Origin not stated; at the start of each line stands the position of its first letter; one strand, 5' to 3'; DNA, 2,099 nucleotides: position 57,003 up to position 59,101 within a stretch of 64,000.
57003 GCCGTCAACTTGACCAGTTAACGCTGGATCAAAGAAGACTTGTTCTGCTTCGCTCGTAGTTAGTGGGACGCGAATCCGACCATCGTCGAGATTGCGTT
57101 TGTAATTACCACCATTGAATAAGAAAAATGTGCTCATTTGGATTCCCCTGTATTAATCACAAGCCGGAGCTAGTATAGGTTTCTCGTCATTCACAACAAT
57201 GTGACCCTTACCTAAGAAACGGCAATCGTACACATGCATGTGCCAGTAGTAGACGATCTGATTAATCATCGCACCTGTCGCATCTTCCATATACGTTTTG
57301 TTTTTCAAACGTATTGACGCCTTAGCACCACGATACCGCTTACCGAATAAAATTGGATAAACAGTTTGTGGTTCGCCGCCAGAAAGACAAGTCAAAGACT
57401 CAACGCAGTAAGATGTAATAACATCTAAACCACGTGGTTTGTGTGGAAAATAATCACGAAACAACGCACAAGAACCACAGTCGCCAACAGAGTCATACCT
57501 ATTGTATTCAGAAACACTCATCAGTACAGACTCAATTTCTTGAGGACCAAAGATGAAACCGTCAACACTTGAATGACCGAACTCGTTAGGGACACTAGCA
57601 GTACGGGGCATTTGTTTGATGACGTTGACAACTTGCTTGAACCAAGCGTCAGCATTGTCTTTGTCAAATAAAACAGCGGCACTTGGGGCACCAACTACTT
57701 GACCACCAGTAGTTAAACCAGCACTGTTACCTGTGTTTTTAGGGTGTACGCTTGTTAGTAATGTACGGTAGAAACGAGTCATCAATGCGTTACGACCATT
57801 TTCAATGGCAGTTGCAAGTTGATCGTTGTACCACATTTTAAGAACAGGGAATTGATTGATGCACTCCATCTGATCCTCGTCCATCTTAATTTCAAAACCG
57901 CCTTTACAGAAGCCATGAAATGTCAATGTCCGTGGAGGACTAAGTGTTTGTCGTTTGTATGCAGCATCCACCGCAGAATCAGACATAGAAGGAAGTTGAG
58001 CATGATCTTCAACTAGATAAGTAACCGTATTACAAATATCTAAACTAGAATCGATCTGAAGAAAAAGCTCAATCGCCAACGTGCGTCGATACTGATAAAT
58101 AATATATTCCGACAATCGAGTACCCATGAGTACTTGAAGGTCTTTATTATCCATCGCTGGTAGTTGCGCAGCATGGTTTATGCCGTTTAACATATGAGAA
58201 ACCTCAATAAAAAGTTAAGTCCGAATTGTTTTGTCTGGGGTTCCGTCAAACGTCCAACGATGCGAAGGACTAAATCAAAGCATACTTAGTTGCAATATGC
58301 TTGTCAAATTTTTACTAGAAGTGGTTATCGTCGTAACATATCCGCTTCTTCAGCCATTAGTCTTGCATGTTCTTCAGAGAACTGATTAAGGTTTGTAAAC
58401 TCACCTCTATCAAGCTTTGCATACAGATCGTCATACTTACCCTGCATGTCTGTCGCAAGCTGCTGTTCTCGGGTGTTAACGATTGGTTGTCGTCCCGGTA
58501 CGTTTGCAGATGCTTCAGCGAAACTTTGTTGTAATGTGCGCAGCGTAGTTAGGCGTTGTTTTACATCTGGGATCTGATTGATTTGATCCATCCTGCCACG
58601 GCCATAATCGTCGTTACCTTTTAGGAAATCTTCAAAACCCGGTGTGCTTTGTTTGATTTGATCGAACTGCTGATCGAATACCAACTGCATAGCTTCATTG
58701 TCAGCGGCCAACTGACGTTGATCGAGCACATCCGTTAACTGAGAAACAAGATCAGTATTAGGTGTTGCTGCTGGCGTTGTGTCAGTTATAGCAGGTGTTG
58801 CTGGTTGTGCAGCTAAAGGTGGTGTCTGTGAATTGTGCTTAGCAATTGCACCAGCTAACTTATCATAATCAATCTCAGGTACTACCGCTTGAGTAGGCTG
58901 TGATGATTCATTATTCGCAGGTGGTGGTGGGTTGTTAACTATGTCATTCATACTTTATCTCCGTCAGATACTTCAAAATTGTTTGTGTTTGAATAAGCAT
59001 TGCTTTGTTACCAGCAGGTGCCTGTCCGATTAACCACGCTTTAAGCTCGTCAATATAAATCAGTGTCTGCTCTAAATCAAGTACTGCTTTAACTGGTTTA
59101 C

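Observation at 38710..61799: Cysteine-rich outer virion with cysteine-free ejected proteins: possible disulfide- or metal-crosslinked phage particle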

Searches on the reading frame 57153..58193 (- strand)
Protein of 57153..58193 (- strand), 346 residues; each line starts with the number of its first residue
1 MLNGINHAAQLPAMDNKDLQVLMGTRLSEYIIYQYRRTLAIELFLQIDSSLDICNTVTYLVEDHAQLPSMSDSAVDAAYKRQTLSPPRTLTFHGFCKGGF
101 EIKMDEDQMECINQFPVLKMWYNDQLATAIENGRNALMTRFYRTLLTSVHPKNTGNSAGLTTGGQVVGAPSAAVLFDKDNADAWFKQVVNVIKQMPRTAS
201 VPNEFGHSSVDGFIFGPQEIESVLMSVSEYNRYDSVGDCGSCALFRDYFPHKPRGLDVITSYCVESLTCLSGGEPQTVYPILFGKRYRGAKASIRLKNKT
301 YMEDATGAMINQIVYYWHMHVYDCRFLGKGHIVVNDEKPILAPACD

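Call 4: search_protein_families(library=phrogs, proteins=[window:57153-58193:-], max_evalue=0.01)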
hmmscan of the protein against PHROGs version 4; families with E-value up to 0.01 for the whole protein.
window:57153-58193:- (346 aa): 0 families

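Call 6: search_dna_similar(query=window:57153-58193:-, collection=phages, mode=protein, max_rows=20)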
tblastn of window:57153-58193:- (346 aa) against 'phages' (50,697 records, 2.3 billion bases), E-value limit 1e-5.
No match.

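Call 9: search_protein_families(library=pfam, proteins=[window:57153-58193:-], max_evalue=0.01)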
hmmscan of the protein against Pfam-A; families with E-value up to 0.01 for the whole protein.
window:57153-58193:- (346 aa): 0 families

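Call 11: find_related_loci(query=window:57153-58193:-, collection=viral_contigs, flank=10000)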
Query window:57153-58193:- (346 aa) in viral_contigs; peptide patterns used: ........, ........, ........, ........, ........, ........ (x = any residue, [..] = any of these).
5 stretches matched a pattern, but none encodes a relative of the query by tblastn (E <= 1e-3).

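Call 14: find_homologous_proteins(query=window:57153-58193:-)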
Query window:57153-58193:- (346 aa): 41 proteins with E <= 0.001 among 921 candidates. Only proteins of 190 to 606 residues were searched: fused or split forms outside these lengths cannot appear, so this answer is no evidence that the protein stands alone or is whole; find_related_loci, which searches DNA, has no such limit.
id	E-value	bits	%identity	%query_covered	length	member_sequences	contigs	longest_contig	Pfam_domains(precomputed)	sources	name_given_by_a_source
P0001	2.0e-237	805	100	100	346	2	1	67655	-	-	-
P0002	9.5e-167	573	69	100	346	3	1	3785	-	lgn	-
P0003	1.1e-144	500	61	99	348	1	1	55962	-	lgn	-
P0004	4.5e-144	498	61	99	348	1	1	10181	-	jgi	-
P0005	7.1e-143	494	60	99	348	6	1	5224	-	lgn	-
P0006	1.3e-142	493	60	99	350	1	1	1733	-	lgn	-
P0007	3.9e-142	492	60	99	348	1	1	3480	-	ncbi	-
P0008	4.5e-142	492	61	99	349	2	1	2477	-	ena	-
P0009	3.5e-141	489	60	99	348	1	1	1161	-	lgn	-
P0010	6.8e-141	488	61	99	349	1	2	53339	-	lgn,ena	-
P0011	3.1e-140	485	60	99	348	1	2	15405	-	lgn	-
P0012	1.0e-139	484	59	99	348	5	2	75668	-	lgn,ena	-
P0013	3.1e-139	482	59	99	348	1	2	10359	-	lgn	-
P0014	4.5e-138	478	59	99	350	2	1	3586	-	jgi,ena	-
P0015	8.3e-138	478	59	99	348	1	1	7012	-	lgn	-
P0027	2.8e-117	410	54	99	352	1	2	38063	-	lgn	-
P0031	5.6e-112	393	51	99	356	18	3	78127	-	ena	-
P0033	6.1e-110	386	49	99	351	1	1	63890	-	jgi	jgi:hypothetical protein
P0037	1.2e-105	372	49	99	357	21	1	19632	-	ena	-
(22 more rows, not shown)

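Call 16: find_encoding_contigs(protein=P0003, flank=10000, max_places=2)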
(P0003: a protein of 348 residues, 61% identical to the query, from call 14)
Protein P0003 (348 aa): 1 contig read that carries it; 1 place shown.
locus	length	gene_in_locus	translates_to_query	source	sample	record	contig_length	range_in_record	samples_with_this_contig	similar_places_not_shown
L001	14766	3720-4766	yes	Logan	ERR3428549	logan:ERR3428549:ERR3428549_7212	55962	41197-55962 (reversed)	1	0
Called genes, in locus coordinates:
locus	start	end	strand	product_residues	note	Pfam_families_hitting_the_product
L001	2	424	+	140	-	?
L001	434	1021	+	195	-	-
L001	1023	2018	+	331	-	-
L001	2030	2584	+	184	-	-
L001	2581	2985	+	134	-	-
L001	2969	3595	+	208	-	-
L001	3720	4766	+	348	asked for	-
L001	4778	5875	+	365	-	-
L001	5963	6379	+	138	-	-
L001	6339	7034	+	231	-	-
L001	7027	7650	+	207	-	-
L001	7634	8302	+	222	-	-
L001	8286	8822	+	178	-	-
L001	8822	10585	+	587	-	-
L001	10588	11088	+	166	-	-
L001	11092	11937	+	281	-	-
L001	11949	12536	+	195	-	-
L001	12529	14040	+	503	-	-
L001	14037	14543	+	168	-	-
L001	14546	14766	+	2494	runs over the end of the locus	-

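Call 17: find_encoding_contigs(protein=P0031, flank=10000, max_places=2)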
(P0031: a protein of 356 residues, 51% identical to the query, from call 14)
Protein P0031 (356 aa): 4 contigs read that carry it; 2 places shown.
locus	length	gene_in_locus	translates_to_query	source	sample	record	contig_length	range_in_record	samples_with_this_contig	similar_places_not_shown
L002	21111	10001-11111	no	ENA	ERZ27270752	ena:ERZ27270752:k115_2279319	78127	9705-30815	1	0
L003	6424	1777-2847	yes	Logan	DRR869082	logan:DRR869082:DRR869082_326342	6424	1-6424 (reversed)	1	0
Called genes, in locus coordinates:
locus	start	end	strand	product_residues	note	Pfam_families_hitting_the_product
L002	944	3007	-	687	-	-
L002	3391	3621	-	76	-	-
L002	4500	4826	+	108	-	-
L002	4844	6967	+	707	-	-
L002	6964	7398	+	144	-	-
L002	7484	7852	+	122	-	-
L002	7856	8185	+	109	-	-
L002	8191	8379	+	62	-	-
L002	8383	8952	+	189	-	-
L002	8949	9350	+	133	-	-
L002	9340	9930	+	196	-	-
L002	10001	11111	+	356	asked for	-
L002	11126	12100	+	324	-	-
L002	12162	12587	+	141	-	-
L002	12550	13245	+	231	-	-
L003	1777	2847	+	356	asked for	-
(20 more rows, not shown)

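Call 18: find_encoding_contigs(protein=P0033, flank=10000, max_places=2)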
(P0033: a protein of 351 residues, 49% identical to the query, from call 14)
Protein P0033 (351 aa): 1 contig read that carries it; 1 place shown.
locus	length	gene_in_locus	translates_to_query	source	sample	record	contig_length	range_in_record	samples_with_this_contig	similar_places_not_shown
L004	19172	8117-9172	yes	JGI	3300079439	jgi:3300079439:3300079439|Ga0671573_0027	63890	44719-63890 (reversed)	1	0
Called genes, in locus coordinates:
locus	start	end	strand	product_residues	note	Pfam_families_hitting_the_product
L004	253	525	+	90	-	-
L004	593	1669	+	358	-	-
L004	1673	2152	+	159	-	-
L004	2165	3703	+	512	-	-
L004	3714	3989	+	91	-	-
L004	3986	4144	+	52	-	-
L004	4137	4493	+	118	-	-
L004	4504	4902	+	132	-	-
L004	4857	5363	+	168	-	-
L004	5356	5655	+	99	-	-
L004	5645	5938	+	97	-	-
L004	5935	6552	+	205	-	PF01464:SLT (weak)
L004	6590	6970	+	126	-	-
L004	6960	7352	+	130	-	-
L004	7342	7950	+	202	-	-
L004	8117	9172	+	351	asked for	-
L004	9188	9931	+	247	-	-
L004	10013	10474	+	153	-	-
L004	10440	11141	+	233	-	PF24175:SU10_adaptor (weak)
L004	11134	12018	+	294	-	PF05225:HTH_psq (weak)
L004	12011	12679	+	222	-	-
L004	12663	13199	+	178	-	-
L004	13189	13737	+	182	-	-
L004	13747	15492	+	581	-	-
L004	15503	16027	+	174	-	-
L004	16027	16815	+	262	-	-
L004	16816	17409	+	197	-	-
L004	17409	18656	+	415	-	-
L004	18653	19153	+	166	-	-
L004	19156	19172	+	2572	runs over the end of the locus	-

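Call 21: find_encoding_contigs(protein=L001:14037-14543:+, flank=10000, max_places=1)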
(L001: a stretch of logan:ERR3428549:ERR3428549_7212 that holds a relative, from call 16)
Protein L001:14037-14543:+ (168 aa): 1 contig read that carries it; 1 place shown.
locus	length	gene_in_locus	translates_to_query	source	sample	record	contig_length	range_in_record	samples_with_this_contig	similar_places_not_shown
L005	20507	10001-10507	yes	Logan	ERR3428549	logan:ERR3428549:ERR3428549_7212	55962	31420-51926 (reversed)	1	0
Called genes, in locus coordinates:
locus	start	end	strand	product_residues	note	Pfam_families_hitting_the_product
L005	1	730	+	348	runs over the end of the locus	-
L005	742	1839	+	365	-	-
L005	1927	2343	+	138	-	-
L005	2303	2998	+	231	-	-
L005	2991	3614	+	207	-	-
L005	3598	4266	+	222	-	-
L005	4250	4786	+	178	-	-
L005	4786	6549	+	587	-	-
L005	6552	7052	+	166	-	-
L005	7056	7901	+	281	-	-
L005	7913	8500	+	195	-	-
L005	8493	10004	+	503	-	-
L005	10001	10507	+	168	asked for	-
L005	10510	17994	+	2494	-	-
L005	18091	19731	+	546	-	-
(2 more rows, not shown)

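Call 22: find_encoding_contigs(protein=L004:18653-19153:+, flank=10000, max_places=1)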
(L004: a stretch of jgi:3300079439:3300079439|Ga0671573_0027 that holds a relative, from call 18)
Protein L004:18653-19153:+ (166 aa): 1 contig read that carries it; 1 place shown.
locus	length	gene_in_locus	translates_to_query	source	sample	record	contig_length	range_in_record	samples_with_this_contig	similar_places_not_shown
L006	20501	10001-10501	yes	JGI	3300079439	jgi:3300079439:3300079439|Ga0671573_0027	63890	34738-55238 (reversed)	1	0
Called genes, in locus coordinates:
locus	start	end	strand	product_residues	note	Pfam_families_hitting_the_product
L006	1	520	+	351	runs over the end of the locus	-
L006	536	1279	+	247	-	-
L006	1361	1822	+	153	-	-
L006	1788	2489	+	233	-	PF24175:SU10_adaptor (weak)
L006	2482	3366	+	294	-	PF05225:HTH_psq (weak)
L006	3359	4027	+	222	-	-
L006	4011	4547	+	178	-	-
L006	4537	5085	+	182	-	-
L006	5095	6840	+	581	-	-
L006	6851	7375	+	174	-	-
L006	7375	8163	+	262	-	-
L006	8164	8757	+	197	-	-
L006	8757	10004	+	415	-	-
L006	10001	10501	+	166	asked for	-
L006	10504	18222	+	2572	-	-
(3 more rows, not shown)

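Call 37: find_encoding_contigs(protein=P0012, flank=10000, max_places=1)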
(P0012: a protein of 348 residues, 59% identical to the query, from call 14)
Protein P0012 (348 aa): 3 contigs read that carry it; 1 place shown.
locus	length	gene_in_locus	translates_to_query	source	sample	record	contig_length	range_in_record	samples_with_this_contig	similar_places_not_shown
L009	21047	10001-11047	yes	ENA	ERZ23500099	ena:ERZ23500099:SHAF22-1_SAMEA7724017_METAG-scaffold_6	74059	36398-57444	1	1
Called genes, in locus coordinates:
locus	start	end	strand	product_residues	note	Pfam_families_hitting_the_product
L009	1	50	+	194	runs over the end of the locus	-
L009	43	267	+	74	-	-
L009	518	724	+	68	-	-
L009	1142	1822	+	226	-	-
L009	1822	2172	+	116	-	-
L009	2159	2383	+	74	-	-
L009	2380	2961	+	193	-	-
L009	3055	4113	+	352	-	-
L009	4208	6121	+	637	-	-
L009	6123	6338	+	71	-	-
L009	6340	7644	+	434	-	-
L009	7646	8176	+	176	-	-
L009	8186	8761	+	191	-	-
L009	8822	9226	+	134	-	-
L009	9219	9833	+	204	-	-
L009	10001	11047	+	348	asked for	-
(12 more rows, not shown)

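Call 38: find_encoding_contigs(protein=P0010, flank=10000, max_places=1)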
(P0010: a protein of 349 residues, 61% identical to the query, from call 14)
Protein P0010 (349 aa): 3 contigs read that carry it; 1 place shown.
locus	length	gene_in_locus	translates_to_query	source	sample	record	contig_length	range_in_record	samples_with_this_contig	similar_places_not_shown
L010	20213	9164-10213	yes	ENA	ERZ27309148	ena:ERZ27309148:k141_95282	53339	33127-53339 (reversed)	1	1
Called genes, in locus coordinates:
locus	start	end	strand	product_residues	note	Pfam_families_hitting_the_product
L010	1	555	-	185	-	?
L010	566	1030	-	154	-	-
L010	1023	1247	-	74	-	-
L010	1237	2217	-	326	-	-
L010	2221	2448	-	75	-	-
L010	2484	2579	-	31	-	-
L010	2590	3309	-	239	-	-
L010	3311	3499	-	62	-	-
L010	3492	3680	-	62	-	PF14207:DpnD-PcfM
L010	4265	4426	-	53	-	-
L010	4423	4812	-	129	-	-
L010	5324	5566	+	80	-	-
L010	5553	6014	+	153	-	-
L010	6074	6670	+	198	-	-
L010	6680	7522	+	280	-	-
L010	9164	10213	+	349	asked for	-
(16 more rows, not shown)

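Call 39: find_encoding_contigs(protein=P0027, flank=10000, max_places=1)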
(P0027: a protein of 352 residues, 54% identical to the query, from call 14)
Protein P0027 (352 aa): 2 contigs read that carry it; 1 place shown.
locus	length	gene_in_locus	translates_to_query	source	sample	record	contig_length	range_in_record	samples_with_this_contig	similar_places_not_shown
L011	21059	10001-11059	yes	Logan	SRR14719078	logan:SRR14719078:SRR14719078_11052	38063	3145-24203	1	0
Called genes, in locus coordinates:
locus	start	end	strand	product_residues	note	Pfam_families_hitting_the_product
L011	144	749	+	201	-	PF25185:Tad3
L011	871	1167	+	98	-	-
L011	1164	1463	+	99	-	-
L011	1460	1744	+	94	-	-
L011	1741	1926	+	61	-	-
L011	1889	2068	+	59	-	-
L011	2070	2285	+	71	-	PF24729:Acb2_Tad1_hairpin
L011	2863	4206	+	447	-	-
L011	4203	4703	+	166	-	-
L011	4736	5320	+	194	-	-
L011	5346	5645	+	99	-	-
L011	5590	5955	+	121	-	-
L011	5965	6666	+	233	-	PF00959:Phage_lysozyme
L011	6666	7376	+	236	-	PF04228:Zn_peptidase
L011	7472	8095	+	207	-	-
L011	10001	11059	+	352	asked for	-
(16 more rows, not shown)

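Call 40: find_encoding_contigs(protein=P0037, flank=10000, max_places=1)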
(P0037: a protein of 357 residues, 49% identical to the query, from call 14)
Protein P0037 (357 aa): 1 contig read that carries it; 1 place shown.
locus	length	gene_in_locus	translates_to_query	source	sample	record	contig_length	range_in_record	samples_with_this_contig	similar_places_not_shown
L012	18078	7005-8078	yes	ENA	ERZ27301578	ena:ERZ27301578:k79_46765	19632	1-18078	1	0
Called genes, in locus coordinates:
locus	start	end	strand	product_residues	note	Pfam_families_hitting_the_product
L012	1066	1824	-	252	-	-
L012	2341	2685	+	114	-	-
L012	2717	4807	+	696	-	-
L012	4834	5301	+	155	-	-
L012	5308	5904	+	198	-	-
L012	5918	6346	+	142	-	-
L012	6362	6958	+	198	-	-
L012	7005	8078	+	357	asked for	-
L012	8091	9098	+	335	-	-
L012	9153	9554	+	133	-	-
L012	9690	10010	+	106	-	PF02498:Bro-N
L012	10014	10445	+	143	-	-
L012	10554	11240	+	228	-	-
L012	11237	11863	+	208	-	-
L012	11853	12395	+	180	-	-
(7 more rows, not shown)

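Call 46: find_related_loci(query=A1, collection=genome_contigs, flank=10000)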
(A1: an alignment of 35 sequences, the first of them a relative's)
Query A1 (346 aa) in genome_contigs; peptide patterns used: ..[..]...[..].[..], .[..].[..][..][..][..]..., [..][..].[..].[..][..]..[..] (x = any residue, [..] = any of these).
52 stretches matched a pattern, but none encodes a relative of the query by tblastn (E <= 1e-3).

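Call 47: predict_structure(alignment_id=A1)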
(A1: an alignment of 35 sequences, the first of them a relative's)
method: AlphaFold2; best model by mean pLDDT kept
length: 346 residues; sequences in the alignment: 35
mean_pLDDT: 73.8   pTM: 0.72
mean pLDDT of the five models: 73.8, 73.5, 66.9, 66.6, 63.0
residues with pLDDT >= 90: 58; 70-90: 168; 50-70: 86; < 50: 34
segments of 3 or more residues with pLDDT < 50: 1-33
pLDDT, mean of each block of 10 residues (from residue 1): 32 34 39 56 74 65 60 56 65 71 75 76 71 78 90 90 90 91 93 82 62 90 85 69 67 86 85 82 89 76 75 78 90 87 77
secondary structure, 60 per line:
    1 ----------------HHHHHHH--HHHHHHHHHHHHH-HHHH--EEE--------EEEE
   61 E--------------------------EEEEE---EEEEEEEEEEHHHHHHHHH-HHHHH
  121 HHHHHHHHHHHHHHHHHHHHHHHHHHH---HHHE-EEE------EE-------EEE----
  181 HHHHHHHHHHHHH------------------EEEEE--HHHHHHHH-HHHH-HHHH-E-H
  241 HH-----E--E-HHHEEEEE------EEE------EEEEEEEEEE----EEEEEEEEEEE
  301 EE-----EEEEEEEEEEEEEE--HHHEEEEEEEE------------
elements in order: H17-23 H26-38 H40-43 E46-48 E57-61 E88-92 E96-105 H106-114 H116-147 E156-158 E174-176 H181-193 E212-216 H219-226 H228-231 H233-236 E256-260 E267-269 E276-285 E290-302 E308-321 E327-334

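Call 50: fold_search(model_id=the predicted structure, library=pdb)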
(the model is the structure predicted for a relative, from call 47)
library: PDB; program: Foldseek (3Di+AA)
matches with E <= 10: 500; with E <= 0.001: 358
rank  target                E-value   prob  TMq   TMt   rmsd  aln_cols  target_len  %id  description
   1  9e99_A                7.7e-10  1.00  0.48  0.44   7.9       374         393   10  Cryo-EM reconstruction of Escherichia phage N4 capsid (released 2025-02-19)
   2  9vye_G                1.6e-09  1.00  0.54  0.52   7.0       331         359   12  Cyanopodophage Pan3 capsid (released 2025-11-26)
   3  9m66_A                2.2e-09  1.00  0.45  0.55   7.0       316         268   13  Cryo-EM structure of bacteriophage NF5 capsid (released 2025-12-17)
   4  9c2d_I                3.2e-09  1.00  0.43  0.42   9.3       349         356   12  Bacteriophage Sf14 Capsid Icosahedral reconstruction (released 2025-02-05)
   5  9d7z_I                5.1e-09  1.00  0.50  0.46   7.1       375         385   11  Shigella flexneri bacteriophage Moo19 Icosahedral Reconstruction (released 2025-01-15)
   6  9vye_A                5.5e-09  1.00  0.48  0.46   8.4       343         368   12  Cyanopodophage Pan3 capsid (released 2025-11-26)
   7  9lbz_b                5.8e-09  1.00  0.49  0.45   8.3       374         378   11  unique-vertex of mature phage N4 (released 2025-04-16)
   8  8zvi_A                7.0e-09  1.00  0.46  0.52   7.9       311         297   12  Structure of the bacteriophage T5 capsid (released 2024-09-04)
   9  9ncf_A                8.9e-09  1.00  0.44  0.43   9.8       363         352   10  Icosahedral capsid assembly of phage JohannRWettstein (Bas63) (released 2025-11-19)
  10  8zvi_G                1.1e-08  1.00  0.47  0.53   7.9       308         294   13  Structure of the bacteriophage T5 capsid (released 2024-09-04)
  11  8h89_D                1.7e-08  1.00  0.47  0.45   7.7       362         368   12  Capsid of Ralstonia phage GP4 (released 2022-11-16)
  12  9d82_A                1.9e-08  1.00  0.47  0.44   9.0       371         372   10  Shigella flexneri bacteriophage B2 Icosahedral Reconstruction (released 2025-01-15)
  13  9e99_B                2.0e-08  1.00  0.49  0.44   8.3       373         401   11  Cryo-EM reconstruction of Escherichia phage N4 capsid (released 2025-02-19)
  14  9jwb_B                2.0e-08  1.00  0.46  0.45   9.0       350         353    8  Cyanophage A4 capsid asymmetric unit (released 2025-04-09)
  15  8ho3_A                2.8e-08  1.00  0.42  0.47   8.3       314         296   10  Capsid of DT57C bacteriophage in the full state (released 2023-12-13)
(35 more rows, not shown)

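Call 91: search_protein_representatives(alignment_id=A1)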
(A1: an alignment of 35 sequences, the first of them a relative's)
Query: 35 sequences, 349 profile positions. Proteins with E-value up to 0.001 (for the whole library): 18; up to 1e-10: 10; up to 1e-30: 8. The best 18 are listed.
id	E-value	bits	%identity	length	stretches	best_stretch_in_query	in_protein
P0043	1.4e-164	563.6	-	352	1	1-348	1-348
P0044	1.0e-157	541.1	-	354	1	3-348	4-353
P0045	3.6e-124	430.7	-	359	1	2-347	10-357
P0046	5.5e-110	384.1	-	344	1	5-344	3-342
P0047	5.2e-104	364.4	-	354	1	4-348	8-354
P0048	5.1e-73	262.5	-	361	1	4-342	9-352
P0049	4.5e-68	246.2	-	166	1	161-318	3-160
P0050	6.8e-59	216.0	-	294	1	4-137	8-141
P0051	3.0e-13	65.9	-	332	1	137-340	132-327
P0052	1.0e-11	60.9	-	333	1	123-336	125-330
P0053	1.7e-09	53.6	-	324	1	124-290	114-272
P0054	6.0e-09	51.8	-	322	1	144-335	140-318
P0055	9.0e-09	51.2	-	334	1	136-341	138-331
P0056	7.3e-05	38.4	-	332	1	151-337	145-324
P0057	9.0e-04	34.8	-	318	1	131-242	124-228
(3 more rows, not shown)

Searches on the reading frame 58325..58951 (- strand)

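Call 4: search_protein_families(library=phrogs, proteins=[window:58325-58951:-], max_evalue=0.01)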
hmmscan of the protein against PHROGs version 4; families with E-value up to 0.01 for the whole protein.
window:58325-58951:- (208 aa): 0 families

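Call 66: search_protein_families(library=pfam, proteins=[window:58325-58951:-], max_evalue=1)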
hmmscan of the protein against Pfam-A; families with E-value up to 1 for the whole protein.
window:58325-58951:- (208 aa): 1 family
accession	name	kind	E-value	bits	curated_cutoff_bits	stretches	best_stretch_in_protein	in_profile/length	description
PF16043.11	DUF4795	-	0.0008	19.3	34.8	1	156-203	102-149/208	Domain of unknown function (DUF4795)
